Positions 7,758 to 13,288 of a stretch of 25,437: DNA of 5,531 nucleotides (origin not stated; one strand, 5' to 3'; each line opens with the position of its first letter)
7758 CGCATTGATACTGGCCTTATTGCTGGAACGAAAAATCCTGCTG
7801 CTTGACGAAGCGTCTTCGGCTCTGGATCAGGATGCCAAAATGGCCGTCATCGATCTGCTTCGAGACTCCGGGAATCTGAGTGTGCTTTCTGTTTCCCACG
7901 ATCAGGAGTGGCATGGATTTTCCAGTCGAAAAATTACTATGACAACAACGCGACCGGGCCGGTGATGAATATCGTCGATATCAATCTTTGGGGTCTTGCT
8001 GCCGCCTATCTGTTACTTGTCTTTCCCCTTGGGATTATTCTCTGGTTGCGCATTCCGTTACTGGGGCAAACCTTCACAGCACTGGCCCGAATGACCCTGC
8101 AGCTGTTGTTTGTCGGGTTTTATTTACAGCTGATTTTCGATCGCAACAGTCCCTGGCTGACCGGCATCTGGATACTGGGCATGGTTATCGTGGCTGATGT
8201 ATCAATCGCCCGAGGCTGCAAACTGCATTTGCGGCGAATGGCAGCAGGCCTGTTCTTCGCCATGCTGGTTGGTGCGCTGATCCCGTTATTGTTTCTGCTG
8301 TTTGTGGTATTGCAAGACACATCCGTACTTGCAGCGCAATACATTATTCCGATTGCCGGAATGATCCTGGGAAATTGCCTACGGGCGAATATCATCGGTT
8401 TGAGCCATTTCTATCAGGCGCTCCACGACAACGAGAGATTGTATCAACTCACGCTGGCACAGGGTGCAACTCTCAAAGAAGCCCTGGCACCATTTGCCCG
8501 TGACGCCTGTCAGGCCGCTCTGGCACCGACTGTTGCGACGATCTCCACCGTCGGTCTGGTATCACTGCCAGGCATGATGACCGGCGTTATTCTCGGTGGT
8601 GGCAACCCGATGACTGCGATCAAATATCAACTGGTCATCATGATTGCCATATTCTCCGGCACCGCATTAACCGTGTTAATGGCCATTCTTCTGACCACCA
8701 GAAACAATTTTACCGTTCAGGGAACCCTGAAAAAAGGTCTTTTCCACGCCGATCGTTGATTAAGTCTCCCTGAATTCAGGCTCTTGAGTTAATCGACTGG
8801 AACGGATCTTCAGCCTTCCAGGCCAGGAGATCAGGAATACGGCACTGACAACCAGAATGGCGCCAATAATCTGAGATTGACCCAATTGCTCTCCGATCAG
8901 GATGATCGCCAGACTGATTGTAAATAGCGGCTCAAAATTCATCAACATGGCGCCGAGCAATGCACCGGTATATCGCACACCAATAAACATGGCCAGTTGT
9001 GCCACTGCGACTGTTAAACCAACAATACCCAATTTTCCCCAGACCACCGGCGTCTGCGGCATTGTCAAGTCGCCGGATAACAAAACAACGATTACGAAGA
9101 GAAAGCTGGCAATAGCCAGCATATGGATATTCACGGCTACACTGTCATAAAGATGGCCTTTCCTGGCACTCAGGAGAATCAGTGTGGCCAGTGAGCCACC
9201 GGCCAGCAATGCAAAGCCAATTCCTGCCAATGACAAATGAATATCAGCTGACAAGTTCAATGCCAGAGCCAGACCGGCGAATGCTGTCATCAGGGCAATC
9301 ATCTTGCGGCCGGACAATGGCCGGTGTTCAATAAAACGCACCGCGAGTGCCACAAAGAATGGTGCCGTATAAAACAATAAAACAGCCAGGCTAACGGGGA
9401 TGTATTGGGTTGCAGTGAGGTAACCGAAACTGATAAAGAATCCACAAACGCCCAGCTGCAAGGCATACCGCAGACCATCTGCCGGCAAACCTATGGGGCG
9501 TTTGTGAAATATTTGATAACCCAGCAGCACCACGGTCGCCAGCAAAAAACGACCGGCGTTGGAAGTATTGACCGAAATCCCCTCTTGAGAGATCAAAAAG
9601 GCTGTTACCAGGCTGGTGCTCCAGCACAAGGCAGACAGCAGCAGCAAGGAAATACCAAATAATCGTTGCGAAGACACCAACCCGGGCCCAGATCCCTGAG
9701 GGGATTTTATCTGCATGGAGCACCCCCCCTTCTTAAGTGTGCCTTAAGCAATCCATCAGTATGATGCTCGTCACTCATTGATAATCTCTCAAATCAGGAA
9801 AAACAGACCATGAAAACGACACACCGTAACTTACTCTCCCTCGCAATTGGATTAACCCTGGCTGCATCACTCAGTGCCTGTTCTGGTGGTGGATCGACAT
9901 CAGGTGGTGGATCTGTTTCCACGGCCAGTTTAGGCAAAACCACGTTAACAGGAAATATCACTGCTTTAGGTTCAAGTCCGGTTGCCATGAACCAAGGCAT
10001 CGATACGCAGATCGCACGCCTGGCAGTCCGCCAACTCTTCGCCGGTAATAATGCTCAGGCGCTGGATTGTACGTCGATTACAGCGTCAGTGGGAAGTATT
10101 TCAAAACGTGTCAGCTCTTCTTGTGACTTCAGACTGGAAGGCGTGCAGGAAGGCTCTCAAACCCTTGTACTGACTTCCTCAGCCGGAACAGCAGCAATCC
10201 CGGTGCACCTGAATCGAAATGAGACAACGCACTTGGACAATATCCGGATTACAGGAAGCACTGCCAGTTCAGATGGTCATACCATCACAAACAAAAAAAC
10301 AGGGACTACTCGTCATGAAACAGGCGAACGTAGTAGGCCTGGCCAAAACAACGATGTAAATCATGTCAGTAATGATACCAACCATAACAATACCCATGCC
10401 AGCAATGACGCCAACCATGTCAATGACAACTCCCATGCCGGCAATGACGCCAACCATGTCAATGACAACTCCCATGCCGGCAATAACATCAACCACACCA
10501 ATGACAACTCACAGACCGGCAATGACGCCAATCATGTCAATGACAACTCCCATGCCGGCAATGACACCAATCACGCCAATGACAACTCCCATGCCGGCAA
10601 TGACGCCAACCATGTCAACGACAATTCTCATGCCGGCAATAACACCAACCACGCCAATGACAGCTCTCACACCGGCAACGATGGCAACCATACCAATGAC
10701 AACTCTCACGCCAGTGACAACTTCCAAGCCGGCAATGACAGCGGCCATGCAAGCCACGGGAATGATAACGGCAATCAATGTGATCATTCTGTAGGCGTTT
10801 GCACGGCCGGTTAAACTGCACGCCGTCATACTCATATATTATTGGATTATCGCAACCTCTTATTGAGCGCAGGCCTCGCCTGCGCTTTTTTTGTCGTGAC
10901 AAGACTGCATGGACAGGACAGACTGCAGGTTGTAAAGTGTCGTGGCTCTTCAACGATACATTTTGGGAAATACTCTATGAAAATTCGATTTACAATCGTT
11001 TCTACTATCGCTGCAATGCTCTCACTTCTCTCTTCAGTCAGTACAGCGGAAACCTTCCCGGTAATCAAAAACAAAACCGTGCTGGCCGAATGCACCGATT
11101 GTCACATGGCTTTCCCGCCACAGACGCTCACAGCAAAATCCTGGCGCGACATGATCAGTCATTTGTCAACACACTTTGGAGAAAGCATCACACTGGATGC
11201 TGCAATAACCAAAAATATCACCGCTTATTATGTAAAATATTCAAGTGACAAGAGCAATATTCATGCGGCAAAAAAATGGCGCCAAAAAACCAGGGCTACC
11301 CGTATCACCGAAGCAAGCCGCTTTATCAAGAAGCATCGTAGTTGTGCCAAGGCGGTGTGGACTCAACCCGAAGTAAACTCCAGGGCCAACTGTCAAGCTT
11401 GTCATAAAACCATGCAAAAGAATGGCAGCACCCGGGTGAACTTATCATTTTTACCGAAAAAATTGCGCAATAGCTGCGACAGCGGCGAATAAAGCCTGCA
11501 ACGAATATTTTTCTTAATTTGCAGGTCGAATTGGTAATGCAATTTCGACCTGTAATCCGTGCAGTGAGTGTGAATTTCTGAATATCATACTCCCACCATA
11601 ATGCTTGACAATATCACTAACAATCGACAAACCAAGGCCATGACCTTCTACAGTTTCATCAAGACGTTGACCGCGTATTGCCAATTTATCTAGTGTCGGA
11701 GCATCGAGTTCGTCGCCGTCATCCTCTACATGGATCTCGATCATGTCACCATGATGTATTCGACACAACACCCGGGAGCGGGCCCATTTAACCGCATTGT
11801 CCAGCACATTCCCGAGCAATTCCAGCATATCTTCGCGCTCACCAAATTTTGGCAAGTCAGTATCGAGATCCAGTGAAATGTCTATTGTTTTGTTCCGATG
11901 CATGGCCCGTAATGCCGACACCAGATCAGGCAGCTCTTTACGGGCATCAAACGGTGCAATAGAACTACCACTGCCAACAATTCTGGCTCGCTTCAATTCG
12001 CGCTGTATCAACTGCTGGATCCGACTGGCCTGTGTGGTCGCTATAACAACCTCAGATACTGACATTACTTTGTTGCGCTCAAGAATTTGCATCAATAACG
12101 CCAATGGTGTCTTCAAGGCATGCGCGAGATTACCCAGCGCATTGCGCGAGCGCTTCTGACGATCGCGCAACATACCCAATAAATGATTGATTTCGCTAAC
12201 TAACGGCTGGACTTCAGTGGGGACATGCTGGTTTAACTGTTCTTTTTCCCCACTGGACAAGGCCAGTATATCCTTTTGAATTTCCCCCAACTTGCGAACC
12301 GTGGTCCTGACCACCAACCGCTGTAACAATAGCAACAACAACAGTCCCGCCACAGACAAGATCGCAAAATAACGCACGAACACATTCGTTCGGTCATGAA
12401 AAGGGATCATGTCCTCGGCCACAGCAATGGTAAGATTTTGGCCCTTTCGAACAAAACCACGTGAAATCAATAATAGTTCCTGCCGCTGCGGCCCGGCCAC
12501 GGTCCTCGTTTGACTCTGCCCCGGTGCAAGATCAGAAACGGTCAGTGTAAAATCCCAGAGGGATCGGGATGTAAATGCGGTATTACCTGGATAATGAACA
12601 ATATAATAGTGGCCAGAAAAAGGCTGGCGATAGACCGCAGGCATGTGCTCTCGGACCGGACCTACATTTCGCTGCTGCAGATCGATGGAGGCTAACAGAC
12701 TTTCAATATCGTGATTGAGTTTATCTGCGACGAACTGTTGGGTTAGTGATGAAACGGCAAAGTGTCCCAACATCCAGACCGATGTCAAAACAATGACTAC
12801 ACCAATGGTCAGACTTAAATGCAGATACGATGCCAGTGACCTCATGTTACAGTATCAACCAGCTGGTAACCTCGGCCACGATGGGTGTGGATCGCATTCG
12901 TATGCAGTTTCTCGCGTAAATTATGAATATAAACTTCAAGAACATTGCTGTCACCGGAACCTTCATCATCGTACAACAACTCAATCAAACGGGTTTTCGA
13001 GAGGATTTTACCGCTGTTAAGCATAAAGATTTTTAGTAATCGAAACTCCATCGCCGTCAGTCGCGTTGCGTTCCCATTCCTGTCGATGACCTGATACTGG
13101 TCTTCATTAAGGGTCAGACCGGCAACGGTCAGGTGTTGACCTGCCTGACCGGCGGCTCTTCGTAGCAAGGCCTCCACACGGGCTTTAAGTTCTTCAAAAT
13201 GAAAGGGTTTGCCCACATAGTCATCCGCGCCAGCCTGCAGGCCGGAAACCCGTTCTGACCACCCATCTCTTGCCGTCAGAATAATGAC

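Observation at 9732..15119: Candidate self-contained envelope redox/metal module: repeat lipoprotein, two diheme cytochromes, SHP, PepSY and TCS, bracketed by matching regulator boxes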

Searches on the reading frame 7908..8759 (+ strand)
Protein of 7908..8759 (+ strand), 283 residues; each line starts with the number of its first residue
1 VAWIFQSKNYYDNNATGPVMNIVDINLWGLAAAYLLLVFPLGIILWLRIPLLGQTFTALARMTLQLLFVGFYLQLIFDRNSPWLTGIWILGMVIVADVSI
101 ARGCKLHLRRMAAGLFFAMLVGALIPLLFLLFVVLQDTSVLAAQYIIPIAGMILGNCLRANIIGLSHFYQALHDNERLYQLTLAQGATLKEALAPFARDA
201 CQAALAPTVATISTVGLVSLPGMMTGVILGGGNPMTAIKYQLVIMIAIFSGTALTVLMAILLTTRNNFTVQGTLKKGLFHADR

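Call 3: search_protein_families(library=pfam, proteins=[window:7908-8759:+], max_evalue=0.01)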
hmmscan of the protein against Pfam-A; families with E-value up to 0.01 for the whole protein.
window:7908-8759:+ (283 aa): 1 family
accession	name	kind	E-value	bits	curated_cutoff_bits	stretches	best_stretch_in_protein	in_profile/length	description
PF03649.18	UPF0014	-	5.3e-68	229.4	22.6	1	28-268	2-242/242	Uncharacterised protein family (UPF0014)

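Call 4: search_protein_families(library=ncbifam, proteins=[window:7908-8759:+], max_evalue=0.01)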
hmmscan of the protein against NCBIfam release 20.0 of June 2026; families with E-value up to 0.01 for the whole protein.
window:7908-8759:+ (283 aa): 1 family
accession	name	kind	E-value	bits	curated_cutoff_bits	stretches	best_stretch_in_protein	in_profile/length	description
TIGR00245.2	TIGR00245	equivalog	4.4e-35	121.5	410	1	23-270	4-247/251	iron efflux ABC transporter permease subunit FetB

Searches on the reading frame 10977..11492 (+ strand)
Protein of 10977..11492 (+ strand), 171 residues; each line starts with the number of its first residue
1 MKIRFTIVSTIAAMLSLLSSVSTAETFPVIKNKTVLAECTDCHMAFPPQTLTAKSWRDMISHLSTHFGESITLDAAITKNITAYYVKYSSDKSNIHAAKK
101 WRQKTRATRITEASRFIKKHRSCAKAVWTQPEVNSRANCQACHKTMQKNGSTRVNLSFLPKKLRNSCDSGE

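Call 27: find_homologous_proteins(query=window:10977-11492:+, max_evalue=0.00001)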
Query window:10977-11492:+ (171 aa): 49 proteins with E <= 0.00001 among 83 candidates.
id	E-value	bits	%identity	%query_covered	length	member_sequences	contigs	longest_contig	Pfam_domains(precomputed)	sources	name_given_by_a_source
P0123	9.2e-108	375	100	100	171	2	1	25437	PF09626.16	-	-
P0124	1.2e-71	258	64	100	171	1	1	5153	PF09626.16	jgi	-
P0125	1.1e-52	196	53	98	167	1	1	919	PF09626.16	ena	-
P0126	9.9e-52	193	53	93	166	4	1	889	PF09626.16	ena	-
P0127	2.8e-51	192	53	96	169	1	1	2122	PF09626.16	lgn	-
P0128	5.5e-51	191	53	94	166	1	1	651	PF09626.16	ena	-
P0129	1.5e-50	189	55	87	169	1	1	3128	PF09626.16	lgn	-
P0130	3.4e-50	188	51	100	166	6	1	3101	PF09626.16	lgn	-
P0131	4.5e-50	188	53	94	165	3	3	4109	PF09626.16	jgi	-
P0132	5.9e-50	187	55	87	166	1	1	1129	PF09626.16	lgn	-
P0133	1.2e-49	186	54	98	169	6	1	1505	PF09626.16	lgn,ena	-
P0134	1.5e-49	186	54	91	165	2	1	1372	PF09626.16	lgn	-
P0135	1.6e-49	186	53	98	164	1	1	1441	PF09626.16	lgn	-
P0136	1.7e-49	186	56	84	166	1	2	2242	PF09626.16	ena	-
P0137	6.6e-49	184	54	94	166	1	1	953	PF09626.16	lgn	-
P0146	4.0e-48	181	48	99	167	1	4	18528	PF09626.16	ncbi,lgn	-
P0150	2.2e-47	179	52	94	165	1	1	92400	PF09626.16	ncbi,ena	-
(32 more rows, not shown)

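Call 29: find_encoding_contigs(protein=P0124, flank=10000, max_places=4)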
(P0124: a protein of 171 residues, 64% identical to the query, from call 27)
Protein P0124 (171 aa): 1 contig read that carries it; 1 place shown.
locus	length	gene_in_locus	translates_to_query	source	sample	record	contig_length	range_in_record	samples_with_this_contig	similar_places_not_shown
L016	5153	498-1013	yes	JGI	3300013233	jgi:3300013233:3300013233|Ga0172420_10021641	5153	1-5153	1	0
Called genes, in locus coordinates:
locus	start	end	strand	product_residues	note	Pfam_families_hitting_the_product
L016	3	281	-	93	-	?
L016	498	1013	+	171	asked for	PF09626:DHC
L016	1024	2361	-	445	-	PF26769:HAMP_PhoQ, PF02518:HATPase_c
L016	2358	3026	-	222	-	PF00072:Response_reg, PF00486:Trans_reg_C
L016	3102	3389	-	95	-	PF03413:PepSY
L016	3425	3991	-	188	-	PF09626:DHC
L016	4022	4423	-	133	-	PF09086:DUF1924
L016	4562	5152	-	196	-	?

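Call 30: find_encoding_contigs(protein=P0150, flank=8000, max_places=3)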
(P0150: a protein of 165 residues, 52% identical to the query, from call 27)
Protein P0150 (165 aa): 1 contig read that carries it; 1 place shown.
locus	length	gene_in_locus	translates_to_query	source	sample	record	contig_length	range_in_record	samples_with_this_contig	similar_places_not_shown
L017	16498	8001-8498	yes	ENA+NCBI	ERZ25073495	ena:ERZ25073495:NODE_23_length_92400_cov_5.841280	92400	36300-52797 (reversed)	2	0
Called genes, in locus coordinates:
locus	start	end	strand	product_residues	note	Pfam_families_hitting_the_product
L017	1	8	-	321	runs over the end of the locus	PF01745:IPT (weak), PF01715:IPPT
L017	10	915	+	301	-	PF00702:Hydrolase, PF12710:HAD, PF08282:Hydrolase_3 (weak)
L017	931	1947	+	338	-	PF00989:PAS (weak), PF13426:PAS_9 (faint), PF00990:GGDEF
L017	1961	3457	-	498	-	PF00089:Trypsin, PF13365:Trypsin_2, PF00595:PDZ, PF13180:PDZ_2, PF17820:PDZ_6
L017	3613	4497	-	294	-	PF01145:Band_7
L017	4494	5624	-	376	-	PF12221:HflK_N (weak), PF01145:Band_7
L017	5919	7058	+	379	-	PF01883:FeS_assembly_P, PF00142:Fer4_NifH (faint), PF09140:MipZ, PF10609:ParA, PF13614:AAA_31, PF01656:CbiA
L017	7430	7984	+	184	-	PF01292:Ni_hydr_CYTB (weak)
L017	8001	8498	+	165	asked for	PF09626:DHC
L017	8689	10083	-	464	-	PF14559:TPR_19 (faint), PF13432:TPR_16 (weak)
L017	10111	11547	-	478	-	PF04773:FecR (weak)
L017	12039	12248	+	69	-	PF00313:CSD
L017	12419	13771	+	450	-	PF00270:DEAD, PF04851:ResIII (weak), PF00271:Helicase_C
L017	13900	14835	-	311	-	PF02511:Thy1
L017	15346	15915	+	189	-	PF04386:SspB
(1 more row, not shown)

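Call 31: find_encoding_contigs(protein=P0146, flank=8000, max_places=3)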
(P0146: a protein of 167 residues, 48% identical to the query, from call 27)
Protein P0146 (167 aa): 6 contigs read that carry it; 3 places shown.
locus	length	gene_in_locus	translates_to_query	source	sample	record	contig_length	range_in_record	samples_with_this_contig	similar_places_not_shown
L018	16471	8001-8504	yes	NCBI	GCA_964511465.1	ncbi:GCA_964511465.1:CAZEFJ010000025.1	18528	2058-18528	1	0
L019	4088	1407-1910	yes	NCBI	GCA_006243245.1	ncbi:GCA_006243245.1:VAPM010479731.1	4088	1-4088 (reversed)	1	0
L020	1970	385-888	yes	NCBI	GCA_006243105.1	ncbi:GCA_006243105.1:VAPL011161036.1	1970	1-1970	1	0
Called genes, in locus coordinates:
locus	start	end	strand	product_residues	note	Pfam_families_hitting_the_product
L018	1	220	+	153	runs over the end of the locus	PF00334:NDK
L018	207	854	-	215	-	PF00551:Formyl_trans_N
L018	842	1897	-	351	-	PF00586:AIRS, PF02769:AIRS_C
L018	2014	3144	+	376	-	PF09839:DUF2066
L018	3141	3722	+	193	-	PF01066:CDP-OH_P_transf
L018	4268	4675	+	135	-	PF01594:AI-2E_transport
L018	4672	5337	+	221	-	PF00308:Bac_DnaA (faint), PF22688:Hda_lid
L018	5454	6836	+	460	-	PF00474:SSF (weak)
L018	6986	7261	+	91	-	-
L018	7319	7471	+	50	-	-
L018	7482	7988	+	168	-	PF01292:Ni_hydr_CYTB (faint)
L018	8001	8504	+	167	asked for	PF09626:DHC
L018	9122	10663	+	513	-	PF00682:HMGL-like, PF22617:HCS_D2, PF08502:LeuA_dimer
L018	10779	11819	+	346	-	PF06723:MreB_Mbl, PF00022:Actin, PF25216:Volactin (faint), PF11104:PilM_2 (faint), PF00012:HSP70, PF14450:FtsA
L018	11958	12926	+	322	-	PF04085:MreC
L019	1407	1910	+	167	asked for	PF09626:DHC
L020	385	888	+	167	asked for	PF09626:DHC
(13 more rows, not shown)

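Call 82: search_solved_structures(query=window:10977-11492:+, max_evalue=0.001, show_alignments=1)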
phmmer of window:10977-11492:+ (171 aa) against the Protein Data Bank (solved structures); distinct sequences matched with E-value up to 0.001: 3.
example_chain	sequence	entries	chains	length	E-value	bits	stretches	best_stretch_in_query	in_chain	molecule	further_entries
3u99_A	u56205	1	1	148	1.6e-17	67.2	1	31-149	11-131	Diheme cytochrome c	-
2fwt_A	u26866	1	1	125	1.1e-15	61.3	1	33-146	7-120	DHC, diheme cytochrome c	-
2fw5_A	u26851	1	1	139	1.2e-15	61.2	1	31-146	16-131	DHC, diheme cytochrome c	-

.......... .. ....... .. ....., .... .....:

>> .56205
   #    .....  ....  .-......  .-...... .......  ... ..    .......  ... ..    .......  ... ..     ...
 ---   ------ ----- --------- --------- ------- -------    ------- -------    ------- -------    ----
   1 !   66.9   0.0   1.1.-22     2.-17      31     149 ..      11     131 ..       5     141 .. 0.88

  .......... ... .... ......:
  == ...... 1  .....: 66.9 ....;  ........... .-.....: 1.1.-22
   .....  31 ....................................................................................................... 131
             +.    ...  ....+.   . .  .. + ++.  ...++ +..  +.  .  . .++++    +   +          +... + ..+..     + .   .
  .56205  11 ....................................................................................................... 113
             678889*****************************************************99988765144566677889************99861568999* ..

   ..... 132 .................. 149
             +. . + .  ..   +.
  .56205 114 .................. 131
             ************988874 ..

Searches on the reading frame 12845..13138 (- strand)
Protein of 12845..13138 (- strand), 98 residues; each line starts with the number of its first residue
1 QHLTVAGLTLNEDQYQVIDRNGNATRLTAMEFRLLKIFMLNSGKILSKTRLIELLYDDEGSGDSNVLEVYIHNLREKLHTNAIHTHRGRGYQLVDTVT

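Call 78: search_solved_structures(query=window:12845-13138:-, max_evalue=0.00001, show_alignments=4)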
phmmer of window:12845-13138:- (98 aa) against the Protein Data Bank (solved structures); distinct sequences matched with E-value up to 0.00001: 35.
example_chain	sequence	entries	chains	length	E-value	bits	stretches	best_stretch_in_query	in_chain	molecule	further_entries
9yfa_A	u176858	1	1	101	1.4e-21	79.8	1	3-93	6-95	Response regulator protein CarR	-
2pmu_A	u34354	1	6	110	5.9e-13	52.2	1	3-93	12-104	response regulator PHOP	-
2rv8_A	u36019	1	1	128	9.7e-13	51.5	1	3-93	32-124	DNA-binding response regulator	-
9ji3_J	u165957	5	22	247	1e-12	51.4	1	3-93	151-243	DNA-binding response regulator | Possible two component system response transcriptional positive regulator PhoP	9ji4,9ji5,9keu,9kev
3r0j_A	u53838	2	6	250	1.1e-12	51.4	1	3-93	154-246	POSSIBLE TWO COMPONENT SYSTEM RESPONSE TRANSCRIPTIONAL POSITIVE REGULATOR PHOP | Response regulator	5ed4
9ket_J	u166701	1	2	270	1.6e-12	50.8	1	3-93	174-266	Possible two component system response transcriptional positive regulator PhoP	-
2m87_A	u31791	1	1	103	5.1e-10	42.8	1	4-96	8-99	Transcriptional regulatory protein basR/pmrA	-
8jo2_H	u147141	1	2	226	1.7e-09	41.2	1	5-95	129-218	DNA-binding transcriptional regulator BasR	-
4s04_A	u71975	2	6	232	1.8e-09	41.1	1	5-95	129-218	DNA-binding transcriptional regulator BasR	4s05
2hwv_A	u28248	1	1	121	4.2e-09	39.9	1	2-93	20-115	DNA-binding response regulator VicR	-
2oqr_A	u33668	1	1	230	6.2e-09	39.4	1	14-93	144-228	Sensory transduction protein regX3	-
2jzy_A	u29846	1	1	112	1e-08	38.6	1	4-93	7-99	Transcriptional regulatory protein PcoR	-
4kny_A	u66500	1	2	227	3.7e-08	36.9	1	16-82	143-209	KDP operon transcriptional regulatory protein KdpE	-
4kfc_A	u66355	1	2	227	4.2e-08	36.7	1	16-82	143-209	KDP operon transcriptional regulatory protein KdpE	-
6lgq_D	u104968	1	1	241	4.9e-08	36.5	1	16-82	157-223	DNA-binding response regulator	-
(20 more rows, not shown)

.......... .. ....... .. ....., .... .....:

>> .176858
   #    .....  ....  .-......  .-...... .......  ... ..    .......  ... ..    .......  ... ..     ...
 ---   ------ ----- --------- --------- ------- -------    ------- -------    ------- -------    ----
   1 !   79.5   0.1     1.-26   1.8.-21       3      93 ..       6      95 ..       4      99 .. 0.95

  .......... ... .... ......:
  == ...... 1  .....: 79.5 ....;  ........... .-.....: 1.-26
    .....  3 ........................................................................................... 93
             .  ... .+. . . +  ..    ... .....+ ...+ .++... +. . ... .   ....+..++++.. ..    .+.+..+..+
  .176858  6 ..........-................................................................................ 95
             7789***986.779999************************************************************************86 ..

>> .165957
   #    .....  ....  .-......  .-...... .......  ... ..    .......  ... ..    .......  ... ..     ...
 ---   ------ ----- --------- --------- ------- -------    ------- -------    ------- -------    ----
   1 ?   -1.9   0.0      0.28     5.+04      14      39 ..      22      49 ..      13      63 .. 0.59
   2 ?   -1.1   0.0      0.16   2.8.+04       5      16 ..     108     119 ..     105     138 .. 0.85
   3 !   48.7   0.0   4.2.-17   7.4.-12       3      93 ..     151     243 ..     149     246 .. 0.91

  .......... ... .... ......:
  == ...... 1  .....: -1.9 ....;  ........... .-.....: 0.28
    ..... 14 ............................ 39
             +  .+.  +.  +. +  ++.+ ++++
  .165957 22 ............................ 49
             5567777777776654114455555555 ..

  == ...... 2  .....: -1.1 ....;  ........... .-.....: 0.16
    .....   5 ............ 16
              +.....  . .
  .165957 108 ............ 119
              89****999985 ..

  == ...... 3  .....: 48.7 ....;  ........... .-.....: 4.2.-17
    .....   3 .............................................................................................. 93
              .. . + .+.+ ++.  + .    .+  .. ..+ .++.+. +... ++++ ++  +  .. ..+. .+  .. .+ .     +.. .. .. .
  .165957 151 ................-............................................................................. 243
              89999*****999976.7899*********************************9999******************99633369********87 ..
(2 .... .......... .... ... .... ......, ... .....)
